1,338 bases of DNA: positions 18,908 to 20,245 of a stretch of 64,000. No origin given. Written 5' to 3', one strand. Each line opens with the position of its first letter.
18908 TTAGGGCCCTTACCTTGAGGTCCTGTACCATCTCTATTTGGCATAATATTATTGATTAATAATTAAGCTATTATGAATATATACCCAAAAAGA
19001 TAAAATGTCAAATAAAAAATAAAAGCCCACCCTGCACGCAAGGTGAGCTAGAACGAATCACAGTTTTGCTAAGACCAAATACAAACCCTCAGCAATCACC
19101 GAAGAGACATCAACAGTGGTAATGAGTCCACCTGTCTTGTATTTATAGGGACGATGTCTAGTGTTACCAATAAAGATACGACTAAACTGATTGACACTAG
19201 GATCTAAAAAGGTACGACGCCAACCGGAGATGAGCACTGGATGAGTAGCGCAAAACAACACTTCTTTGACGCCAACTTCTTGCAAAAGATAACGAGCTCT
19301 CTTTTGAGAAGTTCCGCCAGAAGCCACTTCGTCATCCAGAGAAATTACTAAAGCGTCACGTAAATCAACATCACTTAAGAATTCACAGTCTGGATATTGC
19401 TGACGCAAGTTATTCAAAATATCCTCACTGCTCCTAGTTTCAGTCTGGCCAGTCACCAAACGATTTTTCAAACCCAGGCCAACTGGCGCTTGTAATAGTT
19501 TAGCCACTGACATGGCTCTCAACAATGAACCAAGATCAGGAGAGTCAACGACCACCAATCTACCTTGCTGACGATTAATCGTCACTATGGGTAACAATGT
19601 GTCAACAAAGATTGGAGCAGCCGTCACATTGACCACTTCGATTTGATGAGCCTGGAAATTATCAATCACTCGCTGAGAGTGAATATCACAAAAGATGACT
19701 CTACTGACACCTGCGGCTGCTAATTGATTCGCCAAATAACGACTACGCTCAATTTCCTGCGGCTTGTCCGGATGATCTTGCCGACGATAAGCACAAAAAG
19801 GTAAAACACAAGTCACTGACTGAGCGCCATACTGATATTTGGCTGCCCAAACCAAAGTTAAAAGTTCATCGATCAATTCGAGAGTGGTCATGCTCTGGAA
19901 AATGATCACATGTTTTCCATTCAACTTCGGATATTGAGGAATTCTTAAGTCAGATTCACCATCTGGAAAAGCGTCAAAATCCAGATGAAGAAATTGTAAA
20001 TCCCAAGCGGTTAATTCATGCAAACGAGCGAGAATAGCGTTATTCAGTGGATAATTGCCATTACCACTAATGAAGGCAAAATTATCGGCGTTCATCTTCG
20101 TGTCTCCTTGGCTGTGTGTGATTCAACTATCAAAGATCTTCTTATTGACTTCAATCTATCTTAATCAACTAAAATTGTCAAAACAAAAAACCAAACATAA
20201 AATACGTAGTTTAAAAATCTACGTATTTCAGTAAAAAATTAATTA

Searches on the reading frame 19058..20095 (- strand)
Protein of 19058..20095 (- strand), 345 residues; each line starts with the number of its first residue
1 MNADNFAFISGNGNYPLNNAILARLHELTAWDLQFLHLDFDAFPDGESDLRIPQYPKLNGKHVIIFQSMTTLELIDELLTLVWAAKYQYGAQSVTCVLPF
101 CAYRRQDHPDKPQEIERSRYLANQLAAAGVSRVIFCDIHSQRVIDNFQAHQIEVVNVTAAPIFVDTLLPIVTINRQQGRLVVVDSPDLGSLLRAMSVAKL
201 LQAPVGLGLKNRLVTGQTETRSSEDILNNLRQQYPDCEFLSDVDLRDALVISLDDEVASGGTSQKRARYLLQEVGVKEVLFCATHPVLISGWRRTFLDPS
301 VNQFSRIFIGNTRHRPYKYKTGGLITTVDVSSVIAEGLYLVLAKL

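Call 60: search_protein_families(library=pfam, proteins=[window:19058-20095:-], max_evalue=0.00001)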
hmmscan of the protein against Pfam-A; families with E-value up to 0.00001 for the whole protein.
window:19058-20095:- (345 aa): 1 family
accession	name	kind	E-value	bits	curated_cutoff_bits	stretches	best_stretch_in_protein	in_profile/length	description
PF13793.12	Pribosyltran_N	-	1.5e-13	51.1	25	1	8-129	3-117/117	N-terminal domain of ribose phosphate pyrophosphokinase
